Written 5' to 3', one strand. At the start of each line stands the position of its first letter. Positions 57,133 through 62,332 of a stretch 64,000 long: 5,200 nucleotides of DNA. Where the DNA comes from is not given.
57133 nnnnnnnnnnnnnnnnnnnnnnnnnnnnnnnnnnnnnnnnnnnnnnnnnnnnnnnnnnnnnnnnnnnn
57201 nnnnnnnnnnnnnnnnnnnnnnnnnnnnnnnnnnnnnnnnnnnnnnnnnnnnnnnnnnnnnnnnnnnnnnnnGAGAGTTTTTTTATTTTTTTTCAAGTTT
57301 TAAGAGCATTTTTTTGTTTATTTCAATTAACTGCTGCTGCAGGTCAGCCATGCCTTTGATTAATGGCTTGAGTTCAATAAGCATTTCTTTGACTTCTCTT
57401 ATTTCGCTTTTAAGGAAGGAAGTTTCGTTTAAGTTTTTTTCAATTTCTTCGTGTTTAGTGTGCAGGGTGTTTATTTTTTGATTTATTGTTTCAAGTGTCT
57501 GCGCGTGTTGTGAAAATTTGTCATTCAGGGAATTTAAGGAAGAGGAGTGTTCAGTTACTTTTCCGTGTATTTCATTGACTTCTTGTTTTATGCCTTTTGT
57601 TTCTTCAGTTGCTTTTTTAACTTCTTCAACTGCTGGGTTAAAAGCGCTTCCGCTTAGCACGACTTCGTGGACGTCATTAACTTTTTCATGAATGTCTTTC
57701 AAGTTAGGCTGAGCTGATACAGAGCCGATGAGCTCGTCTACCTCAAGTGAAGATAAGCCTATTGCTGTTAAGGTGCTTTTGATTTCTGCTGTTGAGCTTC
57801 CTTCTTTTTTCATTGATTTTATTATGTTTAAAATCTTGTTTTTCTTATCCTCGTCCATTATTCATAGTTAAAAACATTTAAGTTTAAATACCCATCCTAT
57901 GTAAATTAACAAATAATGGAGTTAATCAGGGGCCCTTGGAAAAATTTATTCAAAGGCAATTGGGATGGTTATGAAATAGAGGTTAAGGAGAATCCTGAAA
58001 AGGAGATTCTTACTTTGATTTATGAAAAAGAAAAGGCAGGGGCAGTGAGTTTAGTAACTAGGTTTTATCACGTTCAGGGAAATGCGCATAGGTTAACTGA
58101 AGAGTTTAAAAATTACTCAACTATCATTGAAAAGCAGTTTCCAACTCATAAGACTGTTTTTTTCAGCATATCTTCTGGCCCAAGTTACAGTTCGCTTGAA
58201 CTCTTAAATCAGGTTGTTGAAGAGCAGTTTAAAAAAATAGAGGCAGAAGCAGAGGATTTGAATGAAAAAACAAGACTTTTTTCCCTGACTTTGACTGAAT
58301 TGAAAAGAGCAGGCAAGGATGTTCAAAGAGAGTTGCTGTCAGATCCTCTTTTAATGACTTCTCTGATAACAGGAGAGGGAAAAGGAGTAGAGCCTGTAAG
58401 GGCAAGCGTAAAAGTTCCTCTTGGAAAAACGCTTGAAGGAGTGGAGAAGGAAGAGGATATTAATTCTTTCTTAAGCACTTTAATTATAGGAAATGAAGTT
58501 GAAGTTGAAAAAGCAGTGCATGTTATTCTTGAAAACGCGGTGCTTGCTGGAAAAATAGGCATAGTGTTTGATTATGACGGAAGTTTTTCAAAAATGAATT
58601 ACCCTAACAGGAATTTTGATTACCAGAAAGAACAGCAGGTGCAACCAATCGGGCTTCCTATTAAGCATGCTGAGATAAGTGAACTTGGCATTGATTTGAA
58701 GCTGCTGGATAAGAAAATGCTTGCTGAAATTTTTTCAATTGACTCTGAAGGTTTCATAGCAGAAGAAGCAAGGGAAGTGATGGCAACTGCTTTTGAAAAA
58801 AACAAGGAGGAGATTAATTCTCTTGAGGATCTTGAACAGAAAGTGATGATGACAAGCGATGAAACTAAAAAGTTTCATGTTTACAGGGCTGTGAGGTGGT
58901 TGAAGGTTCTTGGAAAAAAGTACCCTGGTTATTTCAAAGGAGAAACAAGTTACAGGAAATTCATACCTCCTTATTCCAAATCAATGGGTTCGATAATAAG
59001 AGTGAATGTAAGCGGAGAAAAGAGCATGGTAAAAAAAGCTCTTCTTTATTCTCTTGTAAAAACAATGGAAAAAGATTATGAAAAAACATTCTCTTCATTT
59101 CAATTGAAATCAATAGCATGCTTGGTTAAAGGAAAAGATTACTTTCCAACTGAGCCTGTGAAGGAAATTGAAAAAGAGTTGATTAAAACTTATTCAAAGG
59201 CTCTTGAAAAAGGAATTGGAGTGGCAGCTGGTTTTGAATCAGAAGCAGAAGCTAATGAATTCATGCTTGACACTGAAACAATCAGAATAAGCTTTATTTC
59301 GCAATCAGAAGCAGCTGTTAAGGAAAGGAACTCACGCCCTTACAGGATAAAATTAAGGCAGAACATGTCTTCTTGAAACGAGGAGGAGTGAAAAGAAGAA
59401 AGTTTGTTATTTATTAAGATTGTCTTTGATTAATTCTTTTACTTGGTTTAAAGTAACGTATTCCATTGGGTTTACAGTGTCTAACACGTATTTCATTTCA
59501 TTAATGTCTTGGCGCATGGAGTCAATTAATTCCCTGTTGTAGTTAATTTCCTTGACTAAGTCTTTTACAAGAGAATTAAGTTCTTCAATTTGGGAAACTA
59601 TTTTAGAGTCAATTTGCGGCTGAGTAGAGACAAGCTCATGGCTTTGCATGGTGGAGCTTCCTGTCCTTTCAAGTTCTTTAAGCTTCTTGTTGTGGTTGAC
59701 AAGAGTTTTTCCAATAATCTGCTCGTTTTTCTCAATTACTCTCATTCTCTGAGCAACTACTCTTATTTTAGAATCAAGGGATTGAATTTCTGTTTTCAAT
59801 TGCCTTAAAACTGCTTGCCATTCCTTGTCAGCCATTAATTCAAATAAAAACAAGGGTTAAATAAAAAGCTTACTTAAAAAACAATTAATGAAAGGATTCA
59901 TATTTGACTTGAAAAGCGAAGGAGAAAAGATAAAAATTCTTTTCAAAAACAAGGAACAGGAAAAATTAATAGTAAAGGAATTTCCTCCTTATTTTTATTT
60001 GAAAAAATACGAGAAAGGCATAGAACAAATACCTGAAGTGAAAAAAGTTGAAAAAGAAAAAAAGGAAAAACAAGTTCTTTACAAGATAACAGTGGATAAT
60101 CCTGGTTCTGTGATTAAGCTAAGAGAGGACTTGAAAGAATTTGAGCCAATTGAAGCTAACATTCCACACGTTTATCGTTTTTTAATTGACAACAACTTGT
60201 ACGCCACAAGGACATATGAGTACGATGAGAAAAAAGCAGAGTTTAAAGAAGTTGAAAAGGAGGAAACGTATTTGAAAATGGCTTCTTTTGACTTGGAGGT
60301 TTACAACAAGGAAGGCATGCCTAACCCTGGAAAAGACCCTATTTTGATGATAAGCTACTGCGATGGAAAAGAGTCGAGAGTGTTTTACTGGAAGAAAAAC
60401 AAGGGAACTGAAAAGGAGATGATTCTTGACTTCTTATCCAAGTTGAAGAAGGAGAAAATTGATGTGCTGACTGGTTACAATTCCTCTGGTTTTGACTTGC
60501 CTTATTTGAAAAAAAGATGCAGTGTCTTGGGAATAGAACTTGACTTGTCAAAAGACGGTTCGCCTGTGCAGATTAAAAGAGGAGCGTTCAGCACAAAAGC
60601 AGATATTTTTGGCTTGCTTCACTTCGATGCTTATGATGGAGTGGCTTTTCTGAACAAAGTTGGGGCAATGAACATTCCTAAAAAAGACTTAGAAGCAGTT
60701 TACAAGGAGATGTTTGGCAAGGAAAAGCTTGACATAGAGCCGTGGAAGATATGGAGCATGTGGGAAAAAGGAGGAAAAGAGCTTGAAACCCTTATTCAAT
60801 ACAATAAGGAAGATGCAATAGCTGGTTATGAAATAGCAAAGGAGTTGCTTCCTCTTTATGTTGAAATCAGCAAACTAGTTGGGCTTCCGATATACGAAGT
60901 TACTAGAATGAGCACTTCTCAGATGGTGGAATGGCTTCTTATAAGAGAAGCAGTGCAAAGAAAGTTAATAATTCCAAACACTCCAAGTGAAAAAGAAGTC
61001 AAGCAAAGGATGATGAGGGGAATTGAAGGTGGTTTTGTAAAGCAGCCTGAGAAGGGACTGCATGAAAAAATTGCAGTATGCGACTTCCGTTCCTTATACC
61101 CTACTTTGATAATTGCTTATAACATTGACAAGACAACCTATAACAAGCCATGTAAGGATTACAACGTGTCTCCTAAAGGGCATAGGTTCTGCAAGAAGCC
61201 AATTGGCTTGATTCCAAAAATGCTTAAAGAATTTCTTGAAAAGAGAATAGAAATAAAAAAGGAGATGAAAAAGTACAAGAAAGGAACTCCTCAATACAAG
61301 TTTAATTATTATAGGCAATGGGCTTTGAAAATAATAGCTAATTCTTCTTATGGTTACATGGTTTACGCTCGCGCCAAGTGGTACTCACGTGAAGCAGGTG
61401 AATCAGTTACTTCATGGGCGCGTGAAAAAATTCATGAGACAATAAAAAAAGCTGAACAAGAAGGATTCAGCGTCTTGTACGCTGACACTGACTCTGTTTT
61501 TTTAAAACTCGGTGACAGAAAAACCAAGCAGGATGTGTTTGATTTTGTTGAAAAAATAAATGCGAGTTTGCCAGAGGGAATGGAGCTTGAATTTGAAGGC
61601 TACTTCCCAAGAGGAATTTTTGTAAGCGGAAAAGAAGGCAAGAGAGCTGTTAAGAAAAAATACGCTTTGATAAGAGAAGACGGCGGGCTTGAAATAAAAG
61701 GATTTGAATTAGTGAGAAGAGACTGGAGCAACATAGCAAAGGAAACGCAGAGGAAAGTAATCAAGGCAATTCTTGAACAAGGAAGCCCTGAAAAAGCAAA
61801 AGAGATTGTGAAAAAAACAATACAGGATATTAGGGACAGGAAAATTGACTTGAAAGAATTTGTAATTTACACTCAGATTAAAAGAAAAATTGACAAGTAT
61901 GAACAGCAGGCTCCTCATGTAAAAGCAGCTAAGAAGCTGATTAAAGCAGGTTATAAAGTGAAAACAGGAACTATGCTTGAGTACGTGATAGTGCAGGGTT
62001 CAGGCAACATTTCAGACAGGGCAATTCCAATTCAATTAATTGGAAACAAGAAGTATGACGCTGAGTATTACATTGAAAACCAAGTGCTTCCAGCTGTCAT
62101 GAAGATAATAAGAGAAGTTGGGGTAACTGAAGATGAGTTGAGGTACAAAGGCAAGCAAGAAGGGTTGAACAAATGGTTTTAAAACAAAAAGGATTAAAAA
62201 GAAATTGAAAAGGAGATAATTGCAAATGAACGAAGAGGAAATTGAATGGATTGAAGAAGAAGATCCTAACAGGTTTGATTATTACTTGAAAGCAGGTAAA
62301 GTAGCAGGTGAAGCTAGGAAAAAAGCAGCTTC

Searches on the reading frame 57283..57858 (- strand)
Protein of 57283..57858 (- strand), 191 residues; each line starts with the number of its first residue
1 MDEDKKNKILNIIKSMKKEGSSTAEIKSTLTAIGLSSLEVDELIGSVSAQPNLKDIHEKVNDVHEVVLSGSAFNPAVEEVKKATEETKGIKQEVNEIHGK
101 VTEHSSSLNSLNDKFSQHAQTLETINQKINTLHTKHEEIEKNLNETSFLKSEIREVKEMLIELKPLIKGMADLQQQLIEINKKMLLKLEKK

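Call 6: search_protein_families(library=pfam, proteins=[window:57283-57858:-], max_evalue=0.01)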
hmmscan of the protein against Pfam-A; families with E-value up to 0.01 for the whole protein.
window:57283-57858:- (191 aa): 14 families
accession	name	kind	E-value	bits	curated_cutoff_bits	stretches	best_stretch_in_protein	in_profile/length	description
PF04048.20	Sec8_N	-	3.2e-05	24.3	26.8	1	56-141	56-141/142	Exocyst complex component Sec8 N-terminal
PF06009.19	Laminin_II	-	0.00017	22.1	33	1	79-160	18-99/138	Laminin Domain II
PF05531.17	NPV_P10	-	0.00023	22.1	29.8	1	90-145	9-67/75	Nucleopolyhedrovirus P10 protein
PF11932.13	DUF3450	-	0.00041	20.2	32.6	1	67-181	8-116/241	Protein of unknown function (DUF3450)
PF25055.1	DUF7792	-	0.00042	20.9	27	0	77-113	11-47/120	Domain of unknown function (DUF7792)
PF20667.3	Sec10_N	-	0.0024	18.4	27.4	1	72-163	7-99/118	Exocyst complex component Sec10, N-terminal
PF12795.12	MscS_porin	-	0.0027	17.8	34.4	1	86-164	79-159/238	Mechanosensitive ion channel porin domain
PF05911.16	FPP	-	0.0033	16.2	40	1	7-182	618-797/871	Filament-like plant protein, long coiled-coil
PF08581.15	Tup_N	-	0.004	17.9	28.7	1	87-153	6-73/77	Tup N-terminal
PF10824.14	T7SS_ESX_EspC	-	0.0042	17.9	23.5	0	74-146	20-83/100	Excreted virulence factor EspC, type VII ESX diderm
PF10779.14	XhlA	-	0.0064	17.1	34.7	1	90-132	2-44/67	Haemolysin XhlA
PF05377.16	FlaC_arch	-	0.0078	17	27.8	1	94-132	2-40/55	Flagella accessory protein C (FlaC)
PF06160.17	EzrA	-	0.0078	15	39.6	0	58-126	88-156/557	Septation ring formation regulator, EzrA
PF15821.10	DUF4709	-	0.0091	16.8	27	0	150-191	23-64/110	Domain of unknown function (DUF4709)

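Call 9: search_protein_families(library=ncbifam, proteins=[window:57283-57858:-], max_evalue=0.01)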
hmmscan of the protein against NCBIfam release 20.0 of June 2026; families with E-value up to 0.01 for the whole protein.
window:57283-57858:- (191 aa): 23 families
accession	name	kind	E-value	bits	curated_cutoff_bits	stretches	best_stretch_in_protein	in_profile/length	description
NF003034.1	PRK03918.1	equivalog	9.5e-06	23.9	700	1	2-182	446-616/878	DNA double-strand break repair ATPase Rad50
NF053563.1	Rkd4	equivalog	1.6e-05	23.3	860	1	40-184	447-585/747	arcadin-4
NF047515.1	SpiroCoCo_C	equivalog_domain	5.4e-05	22.5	125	1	6-188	75-255/313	SpiroCoCo family coiled-coil protein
NF041751.2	sbcc_Staph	equivalog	6e-05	21.2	920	1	8-185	315-496/1007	exonuclease subunit SbcC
NF045487.1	ASRP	equivalog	0.00015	20.5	300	1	77-185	172-279/593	archaea-specific SMC-related protein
NF041035.1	Rad50_Halo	equivalog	0.00029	19.3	1000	1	50-181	481-612/883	DNA double-strand break repair ATPase Rad50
TIGR02168.1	SMC_prok_B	equivalog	0.00041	18.2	567.35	1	77-163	364-489/1181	chromosome segregation protein SMC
TIGR04527.1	mycoplas_twoTM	subfamily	0.00055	19.7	125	1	73-163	42-126/248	MG_279/MG_280 family protein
TIGR04211.1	SH3_and_anchor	equivalog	0.00079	19.1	65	1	79-164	67-152/198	TIGR04211 family SH3 domain-containing protein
TIGR00996.1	Mtu_fam_mce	paralog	0.0012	18.1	140.5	1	37-146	129-235/291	MCE family protein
NF002572.0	PRK02224.1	equivalog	0.0015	16.9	1087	1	51-183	482-614/888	DNA double-strand break repair ATPase Rad50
TIGR02169.1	SMC_prok_A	equivalog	0.0022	15.7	729.4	1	53-183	768-898/1165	chromosome segregation protein SMC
TIGR01843.1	type_I_hlyD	subfamily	0.0028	16.7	208.65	1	78-152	117-189/422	HlyD family type I secretion periplasmic adaptor subunit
NF033928.1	alph_xenorhab_A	subfamily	0.0029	17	125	1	54-160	88-197/339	alpha-xenorhabdolysin family binary toxin subunit A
NF009086.0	PRK12421.1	equivalog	0.003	16.5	318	1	29-147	150-264/389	ATP phosphoribosyltransferase regulatory subunit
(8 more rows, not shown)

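Call 68: search_protein_families(library=phrogs, proteins=[window:57283-57858:-], max_evalue=0.1)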
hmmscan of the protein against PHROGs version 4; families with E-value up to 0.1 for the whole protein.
window:57283-57858:- (191 aa): 25 families
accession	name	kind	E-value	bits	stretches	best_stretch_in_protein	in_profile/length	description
phrog_788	-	tail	0.00055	20.8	1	32-158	134-257/297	tail protein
phrog_19043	-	unknown function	0.00056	21.3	1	120-181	28-86/99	-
phrog_77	-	DNA, RNA and nucleotide metabolism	0.002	17.7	1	3-182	650-784/967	SbcC-like subunit of palindrome specific endonuclease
phrog_30245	-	unknown function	0.0026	19.3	1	83-156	22-98/100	-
phrog_9427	-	head and packaging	0.0027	17.9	1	57-145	323-413/453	head maturation protease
phrog_5448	-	tail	0.0028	15.5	1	70-177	2790-2896/3103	tail length tape measure protein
phrog_1775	-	head and packaging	0.0034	15.9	1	58-147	519-613/1609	minor head protein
phrog_5218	-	unknown function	0.0091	15.1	1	79-177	23-119/1599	-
phrog_6631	-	unknown function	0.012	16.1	1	59-147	35-115/251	-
phrog_1107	-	tail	0.02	13.7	1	54-177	614-743/1252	tail length tape measure protein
phrog_3590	-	unknown function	0.022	15.2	1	4-177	171-350/481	-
phrog_20115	-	unknown function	0.025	15.7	0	120-163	20-62/135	-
phrog_4704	-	tail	0.027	14.2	1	64-146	13-161/625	tail length tape measure protein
phrog_5328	-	unknown function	0.033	15.6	1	71-145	23-97/101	-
phrog_2990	-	unknown function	0.035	15.3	1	54-135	18-104/133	-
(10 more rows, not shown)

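Call 88: search_protein_families(library=padloc, proteins=[window:57283-57858:-], max_evalue=0.01)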
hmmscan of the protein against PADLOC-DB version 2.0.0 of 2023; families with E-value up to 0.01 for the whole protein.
window:57283-57858:- (191 aa): 23 families
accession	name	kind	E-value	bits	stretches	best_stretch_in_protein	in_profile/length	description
PDLC00551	JetC2|JetC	-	4.3e-05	19.5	1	7-177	741-907/1365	DUF3584 domain; MukB-like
PDLC00599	ZorA1|ZorA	-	0.00019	18.3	1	53-133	456-536/631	MotA/ExbB/TolQ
PDLC02726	PbeC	-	0.00021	17.9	1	61-179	377-500/637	PbeC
PDLC00006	DruC1|DruC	-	0.00027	17.5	1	56-182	180-307/626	Unknown function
PDLC03865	LmuB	-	0.00027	17.3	1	5-183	240-424/1007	-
PDLC00582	JetC3|JetC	-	0.00037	16.4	1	7-170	839-1004/1472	DUF3584 domain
PDLC00505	JetC1|JetC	-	0.00062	15.9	1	54-182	241-369/1118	DUF3584 domain; MukB-like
PDLC00509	JetC1|JetC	-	0.0012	15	1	76-148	332-405/1158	DUF3584 domain; MukB-like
PDLC03868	LmuB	-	0.0016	14.8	1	59-165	274-411/1035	-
PDLC02750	PbeC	-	0.0019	14.8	1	68-168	346-444/629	PbeC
PDLC03859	LmuB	-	0.0021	15.3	1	10-184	271-451/611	-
PDLC00518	JetC1|JetC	-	0.0022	13.9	1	64-177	682-794/1112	DUF3584 domain; MukB-like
PDLC03863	LmuB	-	0.0023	14.7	1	80-179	201-297/610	-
PDLC02747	PbeC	-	0.0026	14.7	1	73-180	185-292/632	PbeC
PDLC03861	LmuB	-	0.0034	13.4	1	71-175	480-580/1213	-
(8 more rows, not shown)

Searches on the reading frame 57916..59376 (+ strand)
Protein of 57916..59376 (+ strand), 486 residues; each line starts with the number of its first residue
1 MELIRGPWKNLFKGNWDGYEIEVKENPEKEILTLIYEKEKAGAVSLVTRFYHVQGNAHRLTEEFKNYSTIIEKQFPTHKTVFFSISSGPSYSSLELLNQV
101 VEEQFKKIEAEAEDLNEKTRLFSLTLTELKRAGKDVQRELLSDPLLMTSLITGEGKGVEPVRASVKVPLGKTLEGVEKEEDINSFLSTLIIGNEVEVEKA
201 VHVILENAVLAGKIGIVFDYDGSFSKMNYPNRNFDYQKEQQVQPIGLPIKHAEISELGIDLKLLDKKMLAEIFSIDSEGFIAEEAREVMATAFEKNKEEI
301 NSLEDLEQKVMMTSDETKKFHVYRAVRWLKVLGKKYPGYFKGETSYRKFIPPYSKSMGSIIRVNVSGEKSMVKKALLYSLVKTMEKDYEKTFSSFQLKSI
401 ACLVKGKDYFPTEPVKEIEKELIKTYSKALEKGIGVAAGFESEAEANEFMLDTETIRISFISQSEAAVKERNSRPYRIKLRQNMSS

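Call 6: search_protein_families(library=pfam, proteins=[window:57916-59376:+], max_evalue=0.01)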
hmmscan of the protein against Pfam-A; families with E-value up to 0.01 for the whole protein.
window:57916-59376:+ (486 aa): 0 families

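Call 9: search_protein_families(library=ncbifam, proteins=[window:57916-59376:+], max_evalue=0.01)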
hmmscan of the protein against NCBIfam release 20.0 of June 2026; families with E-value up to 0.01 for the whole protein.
window:57916-59376:+ (486 aa): 0 families

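Call 34: search_solved_structures(query=A3, max_evalue=10)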
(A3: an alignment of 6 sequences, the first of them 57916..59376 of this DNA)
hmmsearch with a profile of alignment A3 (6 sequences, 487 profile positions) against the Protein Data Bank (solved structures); distinct sequences matched with E-value up to 10: 1.
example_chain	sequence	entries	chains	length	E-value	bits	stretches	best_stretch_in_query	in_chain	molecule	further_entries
7f6d_B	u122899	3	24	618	0.14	14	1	383-459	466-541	HerA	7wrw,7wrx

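Call 35: search_protein_families(library=pfam, alignment_id=A3, max_evalue=10)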
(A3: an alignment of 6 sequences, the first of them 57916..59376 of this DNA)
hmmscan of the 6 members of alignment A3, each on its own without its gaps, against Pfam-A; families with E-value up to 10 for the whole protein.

A. member 1, window:57916-59376:+ (486 aa): 0 families

B. families by the number of members that match (of 6 scanned): 6 families
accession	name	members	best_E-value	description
PF17153.9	CHASE9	2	0.0046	Periplasmic sensor domain, extracellular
PF08989.15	DUF1896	2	0.055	Domain of unknown function (DUF1896)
PF01979.26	Amidohydro_1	1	0.048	Amidohydrolase family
PF18383.6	IFT81_CH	1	0.064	Intraflagellar transport 81 calponin homology domain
PF00270.35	DEAD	1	0.15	DEAD/DEAH box helicase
PF07934.18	OGG_N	1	1.4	8-oxoguanine DNA glycosylase, N-terminal domain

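Call 64: search_solved_structures(query=A6, max_evalue=10, show_alignments=2)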
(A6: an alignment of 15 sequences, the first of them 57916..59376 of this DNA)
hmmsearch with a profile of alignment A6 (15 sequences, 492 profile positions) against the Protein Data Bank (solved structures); distinct sequences matched with E-value up to 10: 0.

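Call 65: find_homologous_proteins(query=A6, max_evalue=0.001)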
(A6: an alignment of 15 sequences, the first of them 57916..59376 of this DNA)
Query A6 (15 sequences) (486 aa, profile of the alignment): 9 proteins with E <= 0.001 among 8000 candidates.
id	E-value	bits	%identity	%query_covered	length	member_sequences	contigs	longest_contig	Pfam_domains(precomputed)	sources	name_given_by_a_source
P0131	6.0e-213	726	58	100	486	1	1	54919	-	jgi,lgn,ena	-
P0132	2.4e-207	708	55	100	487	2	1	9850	-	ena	-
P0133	6.6e-207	706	53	100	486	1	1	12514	-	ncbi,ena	-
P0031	3.0e-204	697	100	100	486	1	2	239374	-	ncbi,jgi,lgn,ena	-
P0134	6.9e-202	690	60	100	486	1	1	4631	-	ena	-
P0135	2.0e-179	616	51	95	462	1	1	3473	-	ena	-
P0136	5.7e-170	584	37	100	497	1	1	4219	-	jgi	jgi:hypothetical protein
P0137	2.0e-164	566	36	80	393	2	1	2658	-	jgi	jgi:hypothetical protein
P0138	2.4e-100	355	29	100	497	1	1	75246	-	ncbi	-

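Call 68: search_protein_families(library=phrogs, proteins=[window:57916-59376:+], max_evalue=0.1)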
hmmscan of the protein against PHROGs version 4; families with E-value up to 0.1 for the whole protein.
window:57916-59376:+ (486 aa): 1 family
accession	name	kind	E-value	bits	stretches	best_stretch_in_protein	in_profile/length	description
phrog_23680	-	unknown function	0.057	14.7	0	384-450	65-131/135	-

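Call 88: search_protein_families(library=padloc, proteins=[window:57916-59376:+], max_evalue=0.01)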
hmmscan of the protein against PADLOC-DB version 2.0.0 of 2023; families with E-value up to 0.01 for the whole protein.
window:57916-59376:+ (486 aa): 0 families

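Call 91: find_encoding_contigs(protein=P0138, flank=10000, max_places=2)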
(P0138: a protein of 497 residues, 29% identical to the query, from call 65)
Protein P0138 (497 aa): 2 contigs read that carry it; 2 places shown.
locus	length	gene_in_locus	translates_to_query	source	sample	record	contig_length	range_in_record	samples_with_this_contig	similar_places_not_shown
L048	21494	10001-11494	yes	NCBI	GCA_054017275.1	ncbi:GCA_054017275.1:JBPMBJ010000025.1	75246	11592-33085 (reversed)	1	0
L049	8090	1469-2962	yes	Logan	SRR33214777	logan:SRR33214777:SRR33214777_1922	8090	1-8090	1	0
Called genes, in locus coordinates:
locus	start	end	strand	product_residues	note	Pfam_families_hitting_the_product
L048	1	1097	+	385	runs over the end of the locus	PF00482:T2SSF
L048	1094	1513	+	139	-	-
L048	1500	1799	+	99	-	-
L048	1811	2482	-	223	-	PF01269:Fibrillarin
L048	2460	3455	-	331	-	PF01595:CNNM, PF00571:CBS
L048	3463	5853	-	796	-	PF00521:DNA_topoisoIV, PF03989:DNA_gyraseA_C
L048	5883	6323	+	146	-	-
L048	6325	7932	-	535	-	PF18262:PhetRS_B1 (faint), PF03484:B5, PF17759:tRNA_synthFbeta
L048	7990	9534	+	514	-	PF23545:Zn_ribbon_HMPTM, PF04055:Radical_SAM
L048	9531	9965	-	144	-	PF08651:DASH_Duo1 (weak)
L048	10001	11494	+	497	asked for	-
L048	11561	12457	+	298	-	PF01145:Band_7, PF13421:Band_7_1 (weak)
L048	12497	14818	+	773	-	PF02516:STT3 (faint)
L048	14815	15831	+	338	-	PF00953:Glycos_transf_4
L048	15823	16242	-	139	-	PF04027:DUF371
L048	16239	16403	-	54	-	PF04021:Class_IIIsignal (weak)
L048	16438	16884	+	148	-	PF09721:Exosortase_EpsH (weak)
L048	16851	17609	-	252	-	PF06550:SPP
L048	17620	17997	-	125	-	-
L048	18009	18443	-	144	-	-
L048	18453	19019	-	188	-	PF02163:Peptidase_M50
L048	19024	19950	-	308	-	PF01145:Band_7, PF13421:Band_7_1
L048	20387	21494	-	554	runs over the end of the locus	-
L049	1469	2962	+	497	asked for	-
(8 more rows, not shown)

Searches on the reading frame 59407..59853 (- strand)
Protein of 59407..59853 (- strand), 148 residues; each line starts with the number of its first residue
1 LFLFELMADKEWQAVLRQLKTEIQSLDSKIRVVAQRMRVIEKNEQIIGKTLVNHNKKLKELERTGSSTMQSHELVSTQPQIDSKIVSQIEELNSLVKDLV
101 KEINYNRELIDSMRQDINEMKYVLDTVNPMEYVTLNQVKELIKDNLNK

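Call 6: search_protein_families(library=pfam, proteins=[window:59407-59853:-], max_evalue=0.01)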
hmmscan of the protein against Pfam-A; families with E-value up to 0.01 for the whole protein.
window:59407-59853:- (148 aa): 1 family
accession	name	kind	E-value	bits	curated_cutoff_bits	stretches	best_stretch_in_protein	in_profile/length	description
PF06785.16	UPF0242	-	0.00037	21.1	33.5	1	5-125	50-167/194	Uncharacterised protein family (UPF0242) N-terminus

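Call 9: search_protein_families(library=ncbifam, proteins=[window:59407-59853:-], max_evalue=0.01)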
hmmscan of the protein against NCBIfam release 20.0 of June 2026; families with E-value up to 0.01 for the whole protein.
window:59407-59853:- (148 aa): 4 families
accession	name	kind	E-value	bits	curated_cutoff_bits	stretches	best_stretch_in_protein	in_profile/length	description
NF045487.1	ASRP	equivalog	0.00038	19.2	300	1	14-121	125-290/593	archaea-specific SMC-related protein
TIGR02168.1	SMC_prok_B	equivalog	0.00093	17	567.35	1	11-121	285-392/1181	chromosome segregation protein SMC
TIGR02169.1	SMC_prok_A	equivalog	0.003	15.3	729.4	1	13-124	294-409/1165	chromosome segregation protein SMC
TIGR04527.1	mycoplas_twoTM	subfamily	0.0054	16.4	125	1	11-143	37-171/248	MG_279/MG_280 family protein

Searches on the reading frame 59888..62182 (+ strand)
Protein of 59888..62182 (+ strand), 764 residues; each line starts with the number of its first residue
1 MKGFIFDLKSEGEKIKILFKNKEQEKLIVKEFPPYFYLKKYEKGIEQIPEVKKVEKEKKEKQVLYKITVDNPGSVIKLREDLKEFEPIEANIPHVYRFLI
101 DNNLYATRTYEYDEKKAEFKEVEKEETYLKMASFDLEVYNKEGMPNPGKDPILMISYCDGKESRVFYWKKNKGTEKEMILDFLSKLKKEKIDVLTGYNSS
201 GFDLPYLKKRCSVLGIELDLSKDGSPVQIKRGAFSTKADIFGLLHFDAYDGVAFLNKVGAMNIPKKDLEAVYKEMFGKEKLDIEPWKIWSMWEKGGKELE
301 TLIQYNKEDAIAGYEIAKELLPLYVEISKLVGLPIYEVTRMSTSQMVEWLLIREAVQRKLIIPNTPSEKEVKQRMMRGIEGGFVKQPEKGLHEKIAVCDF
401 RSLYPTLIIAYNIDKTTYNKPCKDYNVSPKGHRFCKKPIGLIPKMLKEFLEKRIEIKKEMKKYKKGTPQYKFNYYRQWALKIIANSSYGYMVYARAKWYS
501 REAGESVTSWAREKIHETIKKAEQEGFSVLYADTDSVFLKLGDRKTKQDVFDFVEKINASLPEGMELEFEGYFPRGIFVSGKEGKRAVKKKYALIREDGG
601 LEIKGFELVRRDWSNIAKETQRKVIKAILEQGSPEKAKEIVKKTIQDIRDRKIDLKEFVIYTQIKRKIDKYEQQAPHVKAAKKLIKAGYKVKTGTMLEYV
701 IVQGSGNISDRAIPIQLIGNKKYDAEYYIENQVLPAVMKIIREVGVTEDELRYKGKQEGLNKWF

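Call 6: search_protein_families(library=pfam, proteins=[window:59888-62182:+], max_evalue=0.01)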
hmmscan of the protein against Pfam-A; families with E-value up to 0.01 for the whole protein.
window:59888-62182:+ (764 aa): 4 families
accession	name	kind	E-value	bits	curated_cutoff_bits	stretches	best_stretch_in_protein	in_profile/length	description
PF00136.26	DNA_pol_B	-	2.2e-66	224.9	23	1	338-743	6-452/453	DNA polymerase family B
PF03104.25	DNA_pol_B_exo1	-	2.1e-21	76.9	23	1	89-250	5-226/242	DNA polymerase family B, exonuclease domain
PF10108.15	DNA_pol_B_exo2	-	7.3e-09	36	24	1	159-314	21-167/213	Predicted 3'-5' exonuclease related to the exonuclease domain of PolB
PF13482.12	RNase_H_2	-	1.4e-07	32.1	22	1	146-319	11-163/165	RNase_H superfamily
